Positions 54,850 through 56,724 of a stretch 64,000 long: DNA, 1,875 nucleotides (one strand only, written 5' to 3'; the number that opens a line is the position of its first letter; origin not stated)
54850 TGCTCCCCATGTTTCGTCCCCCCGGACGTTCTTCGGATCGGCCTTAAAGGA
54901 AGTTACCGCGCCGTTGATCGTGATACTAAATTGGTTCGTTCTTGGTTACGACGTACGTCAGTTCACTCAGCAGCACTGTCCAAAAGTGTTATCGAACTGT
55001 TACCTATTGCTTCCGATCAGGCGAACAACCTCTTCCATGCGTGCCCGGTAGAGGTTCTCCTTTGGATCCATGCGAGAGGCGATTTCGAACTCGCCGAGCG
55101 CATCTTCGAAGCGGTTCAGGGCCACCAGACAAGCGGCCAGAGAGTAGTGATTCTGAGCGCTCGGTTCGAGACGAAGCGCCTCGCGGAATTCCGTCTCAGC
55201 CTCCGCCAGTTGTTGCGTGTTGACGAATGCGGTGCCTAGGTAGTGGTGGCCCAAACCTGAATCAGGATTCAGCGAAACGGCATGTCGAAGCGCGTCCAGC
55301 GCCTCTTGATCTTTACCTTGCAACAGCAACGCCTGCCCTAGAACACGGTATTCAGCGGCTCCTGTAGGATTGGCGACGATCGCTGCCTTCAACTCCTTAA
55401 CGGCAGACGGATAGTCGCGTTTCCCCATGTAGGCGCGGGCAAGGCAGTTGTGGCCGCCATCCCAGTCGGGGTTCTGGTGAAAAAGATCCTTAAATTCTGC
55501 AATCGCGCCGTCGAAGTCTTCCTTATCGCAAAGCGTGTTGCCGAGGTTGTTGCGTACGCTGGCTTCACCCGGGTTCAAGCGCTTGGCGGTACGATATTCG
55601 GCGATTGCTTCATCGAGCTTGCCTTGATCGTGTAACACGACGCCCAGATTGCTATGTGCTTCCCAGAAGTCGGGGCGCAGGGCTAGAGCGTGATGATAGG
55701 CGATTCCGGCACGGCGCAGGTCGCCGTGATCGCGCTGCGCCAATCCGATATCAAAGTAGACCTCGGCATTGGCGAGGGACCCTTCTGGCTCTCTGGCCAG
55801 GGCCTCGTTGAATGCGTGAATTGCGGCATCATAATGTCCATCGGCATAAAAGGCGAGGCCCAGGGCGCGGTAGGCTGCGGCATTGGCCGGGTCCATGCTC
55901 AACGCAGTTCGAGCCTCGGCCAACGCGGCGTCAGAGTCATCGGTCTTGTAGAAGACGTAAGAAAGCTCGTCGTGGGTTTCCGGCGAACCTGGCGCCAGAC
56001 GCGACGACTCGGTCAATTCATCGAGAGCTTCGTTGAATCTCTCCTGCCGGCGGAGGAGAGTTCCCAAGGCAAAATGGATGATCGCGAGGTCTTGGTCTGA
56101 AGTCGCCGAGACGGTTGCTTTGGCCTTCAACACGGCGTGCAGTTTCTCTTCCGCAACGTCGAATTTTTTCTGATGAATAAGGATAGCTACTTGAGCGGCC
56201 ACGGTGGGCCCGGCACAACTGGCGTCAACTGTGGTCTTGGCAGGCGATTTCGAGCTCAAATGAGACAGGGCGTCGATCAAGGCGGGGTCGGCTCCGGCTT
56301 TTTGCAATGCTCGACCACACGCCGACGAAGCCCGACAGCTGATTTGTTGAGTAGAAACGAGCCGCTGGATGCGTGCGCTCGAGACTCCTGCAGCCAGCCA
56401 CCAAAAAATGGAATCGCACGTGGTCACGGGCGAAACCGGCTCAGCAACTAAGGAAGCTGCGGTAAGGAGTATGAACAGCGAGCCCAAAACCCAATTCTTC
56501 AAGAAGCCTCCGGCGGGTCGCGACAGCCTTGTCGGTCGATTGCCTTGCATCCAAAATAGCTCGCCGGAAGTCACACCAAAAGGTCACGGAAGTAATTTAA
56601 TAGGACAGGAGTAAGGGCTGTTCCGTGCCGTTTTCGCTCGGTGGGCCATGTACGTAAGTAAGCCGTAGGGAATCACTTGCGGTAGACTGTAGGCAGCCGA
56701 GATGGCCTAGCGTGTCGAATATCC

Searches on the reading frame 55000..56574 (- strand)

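Call 52: search_protein_families(library=pfam, proteins=[window:55000-56574:-], max_evalue=0.00001)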
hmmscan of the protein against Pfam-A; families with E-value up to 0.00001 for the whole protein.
window:55000-56574:- (524 aa): 20 families
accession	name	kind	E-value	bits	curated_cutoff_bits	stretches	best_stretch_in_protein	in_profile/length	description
PF07719.23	TPR_2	-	4.5e-52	170.3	27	1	304-336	1-33/34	Tetratricopeptide repeat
PF13432.12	TPR_16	-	7.6e-40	135.4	32.7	3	275-337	2-64/65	Tetratricopeptide repeat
PF00515.34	TPR_1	-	5.3e-36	121.4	27.8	1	305-335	2-32/34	Tetratricopeptide repeat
PF13414.12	TPR_11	-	5.8e-35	119.2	26.8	1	314-347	4-37/42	TPR repeat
PF13181.12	TPR_8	-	8.3e-29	97.7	25.7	0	306-335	3-32/34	Tetratricopeptide repeat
PF13431.12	TPR_17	-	3.2e-24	83.6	24.4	0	295-325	4-34/34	Tetratricopeptide repeat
PF13428.12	TPR_14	-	3.3e-24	83.3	23.5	0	407-447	2-42/44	Tetratricopeptide repeat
PF14559.12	TPR_19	-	7.9e-24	84.2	25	0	314-371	1-58/68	Tetratricopeptide repeat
PF13424.12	TPR_12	-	4.4e-22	78.5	30.1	0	130-194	11-75/77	Tetratricopeptide repeat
PF23914.1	TPR_CcmH_CycH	-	1e-15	58.4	42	1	222-336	40-153/158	Cytochrome c-type biogenesis protein H TPR domain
PF24575.1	TPR_Slam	-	1.2e-14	55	35.2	0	311-350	54-93/104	Surface lipoprotein assembly modifier, N-terminal TPR repeats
PF13374.12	TPR_10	-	1.6e-12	47.4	27.5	0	308-328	6-26/42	Tetratricopeptide repeat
PF13176.12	TPR_7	-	3.3e-11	42.8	27.9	0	306-337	1-34/36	Tetratricopeptide repeat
PF13371.12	TPR_9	-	7.5e-11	42.3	35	0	210-268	7-65/73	Tetratricopeptide repeat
PF13174.12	TPR_6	-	2.5e-10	40.7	26.3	0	412-439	6-33/33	Tetratricopeptide repeat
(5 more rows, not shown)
